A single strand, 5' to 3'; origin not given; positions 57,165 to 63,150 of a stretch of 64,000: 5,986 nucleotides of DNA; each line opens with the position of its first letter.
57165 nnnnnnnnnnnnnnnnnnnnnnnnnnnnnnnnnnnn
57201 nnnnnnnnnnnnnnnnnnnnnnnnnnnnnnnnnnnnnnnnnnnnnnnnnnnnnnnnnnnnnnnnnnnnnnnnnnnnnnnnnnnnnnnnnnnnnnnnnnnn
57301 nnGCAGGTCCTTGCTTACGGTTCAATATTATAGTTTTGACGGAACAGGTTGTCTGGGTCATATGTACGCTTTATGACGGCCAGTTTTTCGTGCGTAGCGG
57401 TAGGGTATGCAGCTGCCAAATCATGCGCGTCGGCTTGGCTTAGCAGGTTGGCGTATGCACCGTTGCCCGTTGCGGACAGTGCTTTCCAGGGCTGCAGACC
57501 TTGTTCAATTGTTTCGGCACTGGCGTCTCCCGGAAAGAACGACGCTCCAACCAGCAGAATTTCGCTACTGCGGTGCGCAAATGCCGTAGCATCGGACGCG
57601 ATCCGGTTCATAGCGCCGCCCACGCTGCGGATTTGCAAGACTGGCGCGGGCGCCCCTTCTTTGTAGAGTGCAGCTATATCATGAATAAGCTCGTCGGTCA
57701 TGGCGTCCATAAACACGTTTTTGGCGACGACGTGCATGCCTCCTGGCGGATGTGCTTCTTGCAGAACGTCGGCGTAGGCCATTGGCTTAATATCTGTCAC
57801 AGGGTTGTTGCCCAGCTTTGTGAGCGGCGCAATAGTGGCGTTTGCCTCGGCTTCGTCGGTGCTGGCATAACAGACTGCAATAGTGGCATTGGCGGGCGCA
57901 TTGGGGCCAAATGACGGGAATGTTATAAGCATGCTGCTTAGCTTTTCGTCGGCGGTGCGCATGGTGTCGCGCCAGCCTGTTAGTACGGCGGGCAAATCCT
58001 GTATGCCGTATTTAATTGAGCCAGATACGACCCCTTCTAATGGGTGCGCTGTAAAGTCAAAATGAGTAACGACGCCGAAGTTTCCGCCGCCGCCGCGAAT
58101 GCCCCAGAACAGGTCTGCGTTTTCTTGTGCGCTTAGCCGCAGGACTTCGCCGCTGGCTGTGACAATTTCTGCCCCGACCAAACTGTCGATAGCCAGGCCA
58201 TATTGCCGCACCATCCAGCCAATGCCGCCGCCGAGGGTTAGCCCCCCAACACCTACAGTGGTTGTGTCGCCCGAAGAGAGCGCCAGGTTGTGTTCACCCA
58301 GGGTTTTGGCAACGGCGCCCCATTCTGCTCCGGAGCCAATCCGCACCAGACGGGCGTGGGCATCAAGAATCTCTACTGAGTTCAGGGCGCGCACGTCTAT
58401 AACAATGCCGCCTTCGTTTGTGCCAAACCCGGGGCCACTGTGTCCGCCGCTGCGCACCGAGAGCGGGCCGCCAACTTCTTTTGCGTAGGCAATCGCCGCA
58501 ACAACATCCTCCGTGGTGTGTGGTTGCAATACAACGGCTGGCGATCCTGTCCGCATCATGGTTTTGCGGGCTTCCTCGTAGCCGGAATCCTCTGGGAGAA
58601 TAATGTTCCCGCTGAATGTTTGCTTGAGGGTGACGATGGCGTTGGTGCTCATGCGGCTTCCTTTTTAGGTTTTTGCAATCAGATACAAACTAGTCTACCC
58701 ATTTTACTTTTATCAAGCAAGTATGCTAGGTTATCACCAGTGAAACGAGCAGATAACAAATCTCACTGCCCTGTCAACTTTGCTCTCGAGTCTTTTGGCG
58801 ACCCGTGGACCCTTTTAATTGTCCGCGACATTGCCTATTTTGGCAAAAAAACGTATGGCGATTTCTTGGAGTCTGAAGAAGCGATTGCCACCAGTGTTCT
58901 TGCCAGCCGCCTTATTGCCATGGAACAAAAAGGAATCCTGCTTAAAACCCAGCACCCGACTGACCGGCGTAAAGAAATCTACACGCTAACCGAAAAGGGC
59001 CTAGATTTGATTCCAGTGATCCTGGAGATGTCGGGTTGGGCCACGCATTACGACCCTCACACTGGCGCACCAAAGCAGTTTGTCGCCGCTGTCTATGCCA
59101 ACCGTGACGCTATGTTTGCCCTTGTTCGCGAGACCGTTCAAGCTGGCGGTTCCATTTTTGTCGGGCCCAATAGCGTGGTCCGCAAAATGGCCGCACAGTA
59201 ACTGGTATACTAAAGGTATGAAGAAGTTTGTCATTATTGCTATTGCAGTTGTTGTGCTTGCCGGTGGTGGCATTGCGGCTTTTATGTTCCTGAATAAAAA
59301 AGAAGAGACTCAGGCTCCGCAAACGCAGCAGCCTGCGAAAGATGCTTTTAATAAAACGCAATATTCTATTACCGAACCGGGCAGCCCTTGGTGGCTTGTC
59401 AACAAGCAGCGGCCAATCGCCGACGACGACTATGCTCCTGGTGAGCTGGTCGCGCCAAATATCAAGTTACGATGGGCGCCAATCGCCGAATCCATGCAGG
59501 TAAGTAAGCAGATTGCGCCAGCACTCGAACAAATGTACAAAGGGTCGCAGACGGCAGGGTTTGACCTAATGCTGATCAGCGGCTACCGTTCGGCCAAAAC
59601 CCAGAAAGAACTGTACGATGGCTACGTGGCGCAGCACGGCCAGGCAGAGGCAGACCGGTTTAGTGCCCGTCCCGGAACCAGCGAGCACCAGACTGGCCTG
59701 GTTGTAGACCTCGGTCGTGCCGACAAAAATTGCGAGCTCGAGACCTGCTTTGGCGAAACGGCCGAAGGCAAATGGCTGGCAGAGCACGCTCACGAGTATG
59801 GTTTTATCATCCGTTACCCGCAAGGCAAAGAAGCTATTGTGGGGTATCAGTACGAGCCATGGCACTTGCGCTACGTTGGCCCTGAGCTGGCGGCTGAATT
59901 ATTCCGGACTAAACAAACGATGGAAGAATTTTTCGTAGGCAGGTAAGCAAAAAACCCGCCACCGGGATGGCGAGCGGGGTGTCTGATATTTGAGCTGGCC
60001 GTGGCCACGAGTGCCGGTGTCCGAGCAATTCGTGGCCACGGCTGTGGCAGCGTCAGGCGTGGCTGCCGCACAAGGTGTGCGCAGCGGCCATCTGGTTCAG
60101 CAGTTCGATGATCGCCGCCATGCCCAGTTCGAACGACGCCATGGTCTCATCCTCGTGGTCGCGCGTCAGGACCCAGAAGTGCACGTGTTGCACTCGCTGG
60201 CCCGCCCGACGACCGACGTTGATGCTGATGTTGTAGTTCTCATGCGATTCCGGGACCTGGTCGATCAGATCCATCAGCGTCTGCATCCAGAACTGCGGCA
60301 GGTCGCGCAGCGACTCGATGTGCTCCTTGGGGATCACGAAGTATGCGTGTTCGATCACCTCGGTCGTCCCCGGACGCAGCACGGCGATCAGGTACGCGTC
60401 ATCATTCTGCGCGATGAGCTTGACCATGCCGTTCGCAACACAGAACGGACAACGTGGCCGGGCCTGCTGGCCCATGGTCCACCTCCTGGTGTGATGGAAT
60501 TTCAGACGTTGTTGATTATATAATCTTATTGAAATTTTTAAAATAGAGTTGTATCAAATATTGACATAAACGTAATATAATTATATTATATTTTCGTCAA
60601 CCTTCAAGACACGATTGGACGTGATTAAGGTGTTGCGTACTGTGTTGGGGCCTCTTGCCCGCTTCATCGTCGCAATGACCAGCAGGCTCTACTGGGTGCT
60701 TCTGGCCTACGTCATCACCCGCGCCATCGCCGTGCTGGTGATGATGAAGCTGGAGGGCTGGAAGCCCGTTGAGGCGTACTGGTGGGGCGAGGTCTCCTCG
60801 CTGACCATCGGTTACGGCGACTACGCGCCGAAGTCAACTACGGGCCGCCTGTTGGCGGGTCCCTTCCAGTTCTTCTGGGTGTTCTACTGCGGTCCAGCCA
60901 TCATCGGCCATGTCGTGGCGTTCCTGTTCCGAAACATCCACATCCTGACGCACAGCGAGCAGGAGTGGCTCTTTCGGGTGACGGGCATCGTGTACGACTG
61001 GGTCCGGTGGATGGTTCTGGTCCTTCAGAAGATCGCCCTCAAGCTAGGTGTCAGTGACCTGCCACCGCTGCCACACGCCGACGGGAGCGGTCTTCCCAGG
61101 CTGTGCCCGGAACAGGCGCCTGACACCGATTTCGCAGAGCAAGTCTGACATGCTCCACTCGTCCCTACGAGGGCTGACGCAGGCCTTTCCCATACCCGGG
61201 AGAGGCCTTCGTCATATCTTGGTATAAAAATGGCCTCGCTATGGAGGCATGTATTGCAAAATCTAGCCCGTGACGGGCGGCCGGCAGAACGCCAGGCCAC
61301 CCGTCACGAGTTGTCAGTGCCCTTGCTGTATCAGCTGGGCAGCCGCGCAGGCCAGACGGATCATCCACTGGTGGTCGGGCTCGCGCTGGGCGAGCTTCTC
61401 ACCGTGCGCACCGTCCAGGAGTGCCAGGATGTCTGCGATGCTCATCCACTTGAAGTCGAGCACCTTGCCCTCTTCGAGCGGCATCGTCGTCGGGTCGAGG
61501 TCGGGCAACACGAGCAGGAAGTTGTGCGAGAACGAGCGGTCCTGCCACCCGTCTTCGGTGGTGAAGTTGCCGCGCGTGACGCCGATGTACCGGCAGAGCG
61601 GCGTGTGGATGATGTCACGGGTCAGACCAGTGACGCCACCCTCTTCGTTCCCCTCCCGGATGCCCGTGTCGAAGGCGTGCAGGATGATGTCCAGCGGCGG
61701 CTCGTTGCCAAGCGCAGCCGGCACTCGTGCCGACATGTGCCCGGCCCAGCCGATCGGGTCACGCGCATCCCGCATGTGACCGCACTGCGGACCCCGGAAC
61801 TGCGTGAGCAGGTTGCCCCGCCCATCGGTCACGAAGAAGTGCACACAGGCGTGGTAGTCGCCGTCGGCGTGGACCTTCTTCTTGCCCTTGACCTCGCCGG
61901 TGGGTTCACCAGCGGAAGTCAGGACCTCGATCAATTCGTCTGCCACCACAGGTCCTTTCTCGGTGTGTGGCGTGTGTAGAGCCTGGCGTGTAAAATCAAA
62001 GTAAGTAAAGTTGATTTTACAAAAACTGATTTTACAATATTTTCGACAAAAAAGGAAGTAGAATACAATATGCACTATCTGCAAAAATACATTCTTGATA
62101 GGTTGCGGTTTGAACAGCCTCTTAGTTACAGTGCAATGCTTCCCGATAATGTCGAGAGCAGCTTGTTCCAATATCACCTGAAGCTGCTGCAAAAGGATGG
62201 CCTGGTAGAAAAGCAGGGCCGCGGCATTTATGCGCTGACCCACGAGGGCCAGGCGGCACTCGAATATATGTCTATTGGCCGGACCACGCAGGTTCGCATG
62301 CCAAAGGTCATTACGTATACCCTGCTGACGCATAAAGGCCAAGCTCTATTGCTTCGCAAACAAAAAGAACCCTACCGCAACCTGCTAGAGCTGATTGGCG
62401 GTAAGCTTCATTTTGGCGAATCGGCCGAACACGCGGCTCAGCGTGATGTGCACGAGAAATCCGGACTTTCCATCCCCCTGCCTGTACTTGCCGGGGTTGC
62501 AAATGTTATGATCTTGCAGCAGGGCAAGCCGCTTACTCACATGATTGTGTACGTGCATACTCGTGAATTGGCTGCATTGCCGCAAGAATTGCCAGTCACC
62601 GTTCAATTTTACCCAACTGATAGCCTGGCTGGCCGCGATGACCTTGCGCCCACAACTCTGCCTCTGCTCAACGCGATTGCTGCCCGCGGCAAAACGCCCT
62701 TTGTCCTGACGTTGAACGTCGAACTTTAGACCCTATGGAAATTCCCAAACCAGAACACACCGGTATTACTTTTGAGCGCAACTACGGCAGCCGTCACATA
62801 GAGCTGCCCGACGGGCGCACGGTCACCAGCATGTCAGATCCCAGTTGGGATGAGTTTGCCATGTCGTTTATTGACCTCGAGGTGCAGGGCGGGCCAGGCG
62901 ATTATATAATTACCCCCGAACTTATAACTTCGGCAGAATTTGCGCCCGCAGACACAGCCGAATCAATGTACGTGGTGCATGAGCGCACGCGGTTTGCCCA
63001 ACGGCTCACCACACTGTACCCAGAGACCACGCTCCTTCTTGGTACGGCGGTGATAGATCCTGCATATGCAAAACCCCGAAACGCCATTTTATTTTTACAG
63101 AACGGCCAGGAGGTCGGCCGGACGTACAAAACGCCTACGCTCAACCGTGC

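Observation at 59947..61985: Foreign three-gene block: HIT protein, minimal K+ channel and Nudix hydrolase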

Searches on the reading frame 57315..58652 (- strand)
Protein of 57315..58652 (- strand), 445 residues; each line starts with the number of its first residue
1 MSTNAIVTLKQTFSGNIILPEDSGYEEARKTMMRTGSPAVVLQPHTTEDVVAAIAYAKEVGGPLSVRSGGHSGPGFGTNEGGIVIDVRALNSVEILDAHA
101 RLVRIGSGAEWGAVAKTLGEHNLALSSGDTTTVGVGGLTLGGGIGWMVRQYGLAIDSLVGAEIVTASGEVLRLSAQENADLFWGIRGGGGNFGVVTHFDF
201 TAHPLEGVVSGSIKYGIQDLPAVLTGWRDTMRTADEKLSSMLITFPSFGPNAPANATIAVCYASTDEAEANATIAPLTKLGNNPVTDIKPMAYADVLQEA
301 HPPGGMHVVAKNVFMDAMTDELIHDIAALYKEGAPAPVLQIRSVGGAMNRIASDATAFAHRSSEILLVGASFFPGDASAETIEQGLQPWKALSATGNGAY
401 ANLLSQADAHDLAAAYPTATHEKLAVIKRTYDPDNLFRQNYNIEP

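Call 5: search_protein_families(library=pfam, proteins=[window:57315-58652:-], max_evalue=0.01)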
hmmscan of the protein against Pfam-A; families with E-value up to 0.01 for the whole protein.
window:57315-58652:- (445 aa): 2 families
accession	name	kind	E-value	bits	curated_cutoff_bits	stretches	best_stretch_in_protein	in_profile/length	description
PF01565.28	FAD_binding_4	-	3.6e-30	104.9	26.4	1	38-174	1-139/139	FAD binding domain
PF08031.17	BBE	-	2e-05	24.9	20.6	1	413-444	14-45/45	Berberine and berberine like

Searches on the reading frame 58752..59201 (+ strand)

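Call 5: search_protein_families(library=pfam, proteins=[window:58752-59201:+], max_evalue=0.01)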
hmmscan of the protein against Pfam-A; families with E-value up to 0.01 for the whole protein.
window:58752-59201:+ (149 aa): 2 families
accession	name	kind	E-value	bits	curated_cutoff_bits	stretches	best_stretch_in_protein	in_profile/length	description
PF01638.23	HxlR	-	4.1e-14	52.6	20.8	1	16-102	3-88/91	HxlR-like helix-turn-helix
PF01047.28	MarR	-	0.0075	16.6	24.6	0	38-74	22-58/59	MarR family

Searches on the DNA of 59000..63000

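Call 77: search_rna_families(source=window, start=59000, end=63000, threshold=evalue, max_evalue=1)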
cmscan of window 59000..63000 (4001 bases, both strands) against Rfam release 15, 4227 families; matches with E-value up to 1: 0.
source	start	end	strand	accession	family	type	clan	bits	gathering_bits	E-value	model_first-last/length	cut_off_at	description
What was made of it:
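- Tried and rejected: Rfam, permissive threshold, 59000-63000: nothing, so no riboswitch (call 77).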

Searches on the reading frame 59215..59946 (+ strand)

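Call 5: search_protein_families(library=pfam, proteins=[window:59215-59946:+], max_evalue=0.01)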
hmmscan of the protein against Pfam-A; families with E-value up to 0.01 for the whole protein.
window:59215-59946:+ (243 aa): 3 families
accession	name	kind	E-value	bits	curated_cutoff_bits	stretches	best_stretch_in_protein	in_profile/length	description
PF02557.22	VanY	-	6.6e-46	155.8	25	1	95-222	3-131/132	D-alanyl-D-alanine carboxypeptidase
PF10814.13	CwsA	-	0.0013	19.4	26.7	1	3-44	90-130/134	Cell wall synthesis protein CwsA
PF06844.16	DUF1244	-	0.002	18.6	27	1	185-221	18-54/67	Protein of unknown function (DUF1244)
